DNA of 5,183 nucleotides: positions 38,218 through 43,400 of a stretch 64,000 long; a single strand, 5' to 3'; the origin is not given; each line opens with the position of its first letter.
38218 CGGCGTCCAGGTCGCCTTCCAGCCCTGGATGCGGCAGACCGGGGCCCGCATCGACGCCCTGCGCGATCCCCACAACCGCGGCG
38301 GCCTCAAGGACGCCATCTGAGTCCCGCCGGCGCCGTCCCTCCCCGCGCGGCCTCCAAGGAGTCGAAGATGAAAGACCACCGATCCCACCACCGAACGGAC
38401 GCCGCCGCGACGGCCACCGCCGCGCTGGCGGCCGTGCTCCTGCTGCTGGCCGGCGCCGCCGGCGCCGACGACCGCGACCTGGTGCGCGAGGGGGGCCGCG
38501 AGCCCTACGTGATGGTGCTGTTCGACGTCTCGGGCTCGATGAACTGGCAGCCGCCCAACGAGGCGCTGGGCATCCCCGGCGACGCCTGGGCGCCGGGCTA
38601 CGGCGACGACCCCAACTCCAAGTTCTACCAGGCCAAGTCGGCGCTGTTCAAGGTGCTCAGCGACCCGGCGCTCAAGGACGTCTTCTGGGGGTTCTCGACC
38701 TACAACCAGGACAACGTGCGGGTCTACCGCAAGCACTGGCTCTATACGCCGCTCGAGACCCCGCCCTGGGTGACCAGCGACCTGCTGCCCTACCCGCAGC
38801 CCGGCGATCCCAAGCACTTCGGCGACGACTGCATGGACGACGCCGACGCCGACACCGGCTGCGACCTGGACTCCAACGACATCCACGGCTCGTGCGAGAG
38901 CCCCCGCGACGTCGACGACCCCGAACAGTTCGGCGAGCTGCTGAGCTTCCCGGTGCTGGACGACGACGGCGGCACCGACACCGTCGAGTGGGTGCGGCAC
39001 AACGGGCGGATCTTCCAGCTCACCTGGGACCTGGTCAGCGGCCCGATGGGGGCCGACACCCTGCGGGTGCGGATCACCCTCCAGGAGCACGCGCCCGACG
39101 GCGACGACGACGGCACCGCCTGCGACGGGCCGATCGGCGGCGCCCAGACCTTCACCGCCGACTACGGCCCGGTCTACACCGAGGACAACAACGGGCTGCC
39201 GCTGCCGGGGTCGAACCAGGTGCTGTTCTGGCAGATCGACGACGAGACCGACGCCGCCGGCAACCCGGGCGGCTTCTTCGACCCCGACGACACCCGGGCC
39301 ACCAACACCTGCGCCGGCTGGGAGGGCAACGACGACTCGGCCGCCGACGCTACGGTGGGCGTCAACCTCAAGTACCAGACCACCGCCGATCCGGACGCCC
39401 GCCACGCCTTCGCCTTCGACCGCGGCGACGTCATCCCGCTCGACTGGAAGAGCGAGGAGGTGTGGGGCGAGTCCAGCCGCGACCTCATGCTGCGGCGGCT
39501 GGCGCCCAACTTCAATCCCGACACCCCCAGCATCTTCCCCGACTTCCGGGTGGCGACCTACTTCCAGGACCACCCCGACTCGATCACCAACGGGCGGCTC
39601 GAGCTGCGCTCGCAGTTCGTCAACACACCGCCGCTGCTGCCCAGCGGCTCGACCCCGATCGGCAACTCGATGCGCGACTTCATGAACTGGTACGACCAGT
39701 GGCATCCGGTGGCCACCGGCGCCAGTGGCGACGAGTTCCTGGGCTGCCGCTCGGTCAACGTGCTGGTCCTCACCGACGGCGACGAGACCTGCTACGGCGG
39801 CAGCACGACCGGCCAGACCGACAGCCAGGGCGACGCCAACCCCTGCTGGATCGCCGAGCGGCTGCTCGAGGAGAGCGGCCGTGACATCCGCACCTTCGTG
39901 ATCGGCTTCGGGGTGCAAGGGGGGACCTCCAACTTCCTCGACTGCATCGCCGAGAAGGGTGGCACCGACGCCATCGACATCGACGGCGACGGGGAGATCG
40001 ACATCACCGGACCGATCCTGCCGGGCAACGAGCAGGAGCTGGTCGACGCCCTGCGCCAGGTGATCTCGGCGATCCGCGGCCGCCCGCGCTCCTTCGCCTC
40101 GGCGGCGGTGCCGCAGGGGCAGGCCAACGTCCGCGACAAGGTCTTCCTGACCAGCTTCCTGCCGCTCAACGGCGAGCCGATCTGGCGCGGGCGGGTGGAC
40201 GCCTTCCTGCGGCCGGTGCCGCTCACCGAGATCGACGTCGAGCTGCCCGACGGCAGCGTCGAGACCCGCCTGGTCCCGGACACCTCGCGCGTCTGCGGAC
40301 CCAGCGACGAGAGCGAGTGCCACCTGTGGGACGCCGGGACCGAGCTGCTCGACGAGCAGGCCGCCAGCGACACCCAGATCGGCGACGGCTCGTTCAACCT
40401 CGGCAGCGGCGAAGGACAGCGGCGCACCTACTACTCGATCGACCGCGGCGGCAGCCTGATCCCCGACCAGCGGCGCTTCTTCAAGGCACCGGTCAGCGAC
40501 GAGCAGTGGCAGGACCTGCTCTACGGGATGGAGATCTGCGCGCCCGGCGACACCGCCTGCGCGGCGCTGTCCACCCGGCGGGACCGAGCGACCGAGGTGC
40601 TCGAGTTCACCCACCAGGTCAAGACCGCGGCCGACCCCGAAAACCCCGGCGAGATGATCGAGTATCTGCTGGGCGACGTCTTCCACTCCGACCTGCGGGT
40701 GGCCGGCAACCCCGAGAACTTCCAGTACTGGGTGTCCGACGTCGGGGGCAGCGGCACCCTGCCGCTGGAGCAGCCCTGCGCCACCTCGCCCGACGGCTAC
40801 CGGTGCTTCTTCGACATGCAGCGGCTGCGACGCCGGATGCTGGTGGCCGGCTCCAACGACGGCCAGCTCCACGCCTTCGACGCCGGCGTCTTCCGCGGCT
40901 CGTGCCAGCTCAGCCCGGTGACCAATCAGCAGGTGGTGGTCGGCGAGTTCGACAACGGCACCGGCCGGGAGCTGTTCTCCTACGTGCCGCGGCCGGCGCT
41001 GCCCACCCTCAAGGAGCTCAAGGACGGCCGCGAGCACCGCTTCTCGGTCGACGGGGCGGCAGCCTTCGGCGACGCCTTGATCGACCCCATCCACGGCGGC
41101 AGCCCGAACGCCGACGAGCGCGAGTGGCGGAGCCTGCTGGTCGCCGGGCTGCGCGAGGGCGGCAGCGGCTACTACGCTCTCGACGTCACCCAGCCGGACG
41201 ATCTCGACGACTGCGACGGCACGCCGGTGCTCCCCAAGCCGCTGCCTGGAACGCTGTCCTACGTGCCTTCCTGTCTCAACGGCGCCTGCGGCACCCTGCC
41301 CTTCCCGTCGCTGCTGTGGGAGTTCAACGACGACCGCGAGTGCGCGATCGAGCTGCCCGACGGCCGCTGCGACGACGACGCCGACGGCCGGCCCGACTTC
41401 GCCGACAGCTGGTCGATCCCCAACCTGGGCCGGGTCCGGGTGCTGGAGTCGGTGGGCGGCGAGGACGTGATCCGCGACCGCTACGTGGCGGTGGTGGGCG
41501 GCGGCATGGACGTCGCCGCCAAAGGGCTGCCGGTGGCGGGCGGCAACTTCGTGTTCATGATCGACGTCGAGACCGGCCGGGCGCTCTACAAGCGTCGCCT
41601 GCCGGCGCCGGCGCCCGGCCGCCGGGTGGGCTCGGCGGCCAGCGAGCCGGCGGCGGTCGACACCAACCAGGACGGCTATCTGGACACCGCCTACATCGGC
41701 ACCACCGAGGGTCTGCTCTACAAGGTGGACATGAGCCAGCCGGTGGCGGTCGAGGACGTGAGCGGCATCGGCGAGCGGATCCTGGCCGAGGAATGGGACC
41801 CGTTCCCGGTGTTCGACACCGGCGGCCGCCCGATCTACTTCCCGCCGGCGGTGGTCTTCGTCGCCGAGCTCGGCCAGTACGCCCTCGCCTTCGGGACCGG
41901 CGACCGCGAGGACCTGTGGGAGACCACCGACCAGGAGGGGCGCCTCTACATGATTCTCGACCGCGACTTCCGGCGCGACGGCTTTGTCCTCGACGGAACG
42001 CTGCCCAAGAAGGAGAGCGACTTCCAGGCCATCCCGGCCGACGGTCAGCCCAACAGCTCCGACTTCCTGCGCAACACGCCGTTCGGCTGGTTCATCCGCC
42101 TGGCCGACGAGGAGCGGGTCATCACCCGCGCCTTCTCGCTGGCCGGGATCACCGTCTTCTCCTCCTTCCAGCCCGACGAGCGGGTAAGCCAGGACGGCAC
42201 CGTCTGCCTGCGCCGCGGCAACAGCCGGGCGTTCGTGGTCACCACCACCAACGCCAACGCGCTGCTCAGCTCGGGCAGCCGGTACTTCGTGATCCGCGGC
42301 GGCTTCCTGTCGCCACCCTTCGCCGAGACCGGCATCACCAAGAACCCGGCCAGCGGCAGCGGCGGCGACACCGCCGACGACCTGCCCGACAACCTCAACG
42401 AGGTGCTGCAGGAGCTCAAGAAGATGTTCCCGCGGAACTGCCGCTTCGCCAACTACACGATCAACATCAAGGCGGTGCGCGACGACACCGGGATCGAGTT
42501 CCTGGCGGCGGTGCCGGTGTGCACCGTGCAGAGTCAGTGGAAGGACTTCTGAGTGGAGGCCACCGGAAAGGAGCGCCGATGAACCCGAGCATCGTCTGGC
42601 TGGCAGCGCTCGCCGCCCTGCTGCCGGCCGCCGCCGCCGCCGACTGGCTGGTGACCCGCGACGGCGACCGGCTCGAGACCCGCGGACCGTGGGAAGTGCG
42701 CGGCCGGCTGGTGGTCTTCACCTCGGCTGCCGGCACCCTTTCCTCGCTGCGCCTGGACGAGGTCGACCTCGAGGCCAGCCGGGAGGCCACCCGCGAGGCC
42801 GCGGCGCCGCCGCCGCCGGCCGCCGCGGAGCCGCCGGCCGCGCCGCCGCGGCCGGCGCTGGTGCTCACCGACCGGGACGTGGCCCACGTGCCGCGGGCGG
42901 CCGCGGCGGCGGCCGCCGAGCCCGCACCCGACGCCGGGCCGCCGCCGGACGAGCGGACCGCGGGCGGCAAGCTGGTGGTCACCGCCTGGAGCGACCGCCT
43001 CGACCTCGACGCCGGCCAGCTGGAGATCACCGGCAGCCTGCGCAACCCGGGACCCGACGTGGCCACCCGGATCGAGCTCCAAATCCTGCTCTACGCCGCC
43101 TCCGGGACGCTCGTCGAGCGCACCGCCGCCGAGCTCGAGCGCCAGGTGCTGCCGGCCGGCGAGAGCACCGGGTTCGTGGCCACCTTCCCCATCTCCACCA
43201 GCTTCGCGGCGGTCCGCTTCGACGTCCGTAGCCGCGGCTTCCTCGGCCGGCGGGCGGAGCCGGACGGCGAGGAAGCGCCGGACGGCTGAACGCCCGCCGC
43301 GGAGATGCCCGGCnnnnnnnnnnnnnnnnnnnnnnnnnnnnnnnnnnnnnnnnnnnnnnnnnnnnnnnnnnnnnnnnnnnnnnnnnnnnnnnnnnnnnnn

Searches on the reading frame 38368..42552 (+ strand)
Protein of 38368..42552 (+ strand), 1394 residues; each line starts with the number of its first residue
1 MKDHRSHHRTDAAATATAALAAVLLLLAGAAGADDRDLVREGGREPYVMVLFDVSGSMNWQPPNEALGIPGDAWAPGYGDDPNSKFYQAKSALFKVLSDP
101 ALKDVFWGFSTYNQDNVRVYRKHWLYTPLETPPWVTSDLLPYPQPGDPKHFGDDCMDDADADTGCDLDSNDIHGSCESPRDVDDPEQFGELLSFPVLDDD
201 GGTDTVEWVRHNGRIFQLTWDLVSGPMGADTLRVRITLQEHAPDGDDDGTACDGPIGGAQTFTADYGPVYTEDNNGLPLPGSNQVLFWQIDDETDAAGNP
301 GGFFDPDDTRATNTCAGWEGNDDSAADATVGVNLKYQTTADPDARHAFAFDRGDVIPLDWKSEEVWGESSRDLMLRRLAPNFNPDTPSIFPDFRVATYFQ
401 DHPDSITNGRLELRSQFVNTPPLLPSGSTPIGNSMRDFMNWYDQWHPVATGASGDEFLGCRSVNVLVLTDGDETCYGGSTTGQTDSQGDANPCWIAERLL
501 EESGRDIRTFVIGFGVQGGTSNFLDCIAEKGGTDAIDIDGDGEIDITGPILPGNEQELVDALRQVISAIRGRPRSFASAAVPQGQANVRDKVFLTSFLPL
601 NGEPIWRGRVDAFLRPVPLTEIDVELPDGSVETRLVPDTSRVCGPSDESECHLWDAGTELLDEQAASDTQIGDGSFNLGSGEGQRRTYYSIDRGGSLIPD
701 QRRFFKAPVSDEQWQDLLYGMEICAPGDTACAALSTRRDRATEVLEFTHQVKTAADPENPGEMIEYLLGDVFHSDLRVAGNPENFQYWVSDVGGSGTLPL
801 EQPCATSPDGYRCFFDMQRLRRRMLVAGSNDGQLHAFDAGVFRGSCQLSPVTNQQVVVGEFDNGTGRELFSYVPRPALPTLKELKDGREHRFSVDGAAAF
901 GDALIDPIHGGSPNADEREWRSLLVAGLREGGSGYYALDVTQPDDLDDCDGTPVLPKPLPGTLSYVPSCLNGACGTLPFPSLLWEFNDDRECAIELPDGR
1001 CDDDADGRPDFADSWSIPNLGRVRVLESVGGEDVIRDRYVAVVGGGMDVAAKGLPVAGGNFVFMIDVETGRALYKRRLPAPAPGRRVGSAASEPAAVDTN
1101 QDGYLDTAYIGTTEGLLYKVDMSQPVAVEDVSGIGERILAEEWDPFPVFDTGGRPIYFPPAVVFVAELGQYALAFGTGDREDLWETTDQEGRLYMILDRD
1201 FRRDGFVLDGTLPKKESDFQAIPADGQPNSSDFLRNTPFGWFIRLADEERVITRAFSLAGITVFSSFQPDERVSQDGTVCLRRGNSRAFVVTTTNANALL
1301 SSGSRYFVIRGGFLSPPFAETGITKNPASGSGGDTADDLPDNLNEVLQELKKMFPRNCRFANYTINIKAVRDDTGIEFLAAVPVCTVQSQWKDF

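Call 5: search_protein_families(library=pfam, proteins=[window:38368-42552:+], max_evalue=0.01)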
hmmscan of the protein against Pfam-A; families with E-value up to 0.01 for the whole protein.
window:38368-42552:+ (1394 aa): 1 family
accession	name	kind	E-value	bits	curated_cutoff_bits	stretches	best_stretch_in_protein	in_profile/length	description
PF05567.17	T4P_PilY1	-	3.1e-13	49.9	28.1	2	1060-1201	221-377/411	PilY1 beta-propeller domain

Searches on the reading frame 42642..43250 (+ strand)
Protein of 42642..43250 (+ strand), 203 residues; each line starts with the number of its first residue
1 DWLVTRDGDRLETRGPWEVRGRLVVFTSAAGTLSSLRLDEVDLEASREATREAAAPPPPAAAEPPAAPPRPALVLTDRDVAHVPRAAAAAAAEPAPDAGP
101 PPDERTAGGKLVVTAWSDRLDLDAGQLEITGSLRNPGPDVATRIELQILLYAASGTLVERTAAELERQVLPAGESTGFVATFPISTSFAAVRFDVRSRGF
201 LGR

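Call 5: search_protein_families(library=pfam, proteins=[window:42689-43231:+], max_evalue=0.01)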
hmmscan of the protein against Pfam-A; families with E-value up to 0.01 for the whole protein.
window:42689-43231:+ (180 aa): 0 families

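Call 60: search_protein_families(library=pfam, proteins=[window:42642-43250:+], max_evalue=0.01)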
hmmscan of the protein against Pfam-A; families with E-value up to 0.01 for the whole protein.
window:42642-43250:+ (203 aa): 0 families
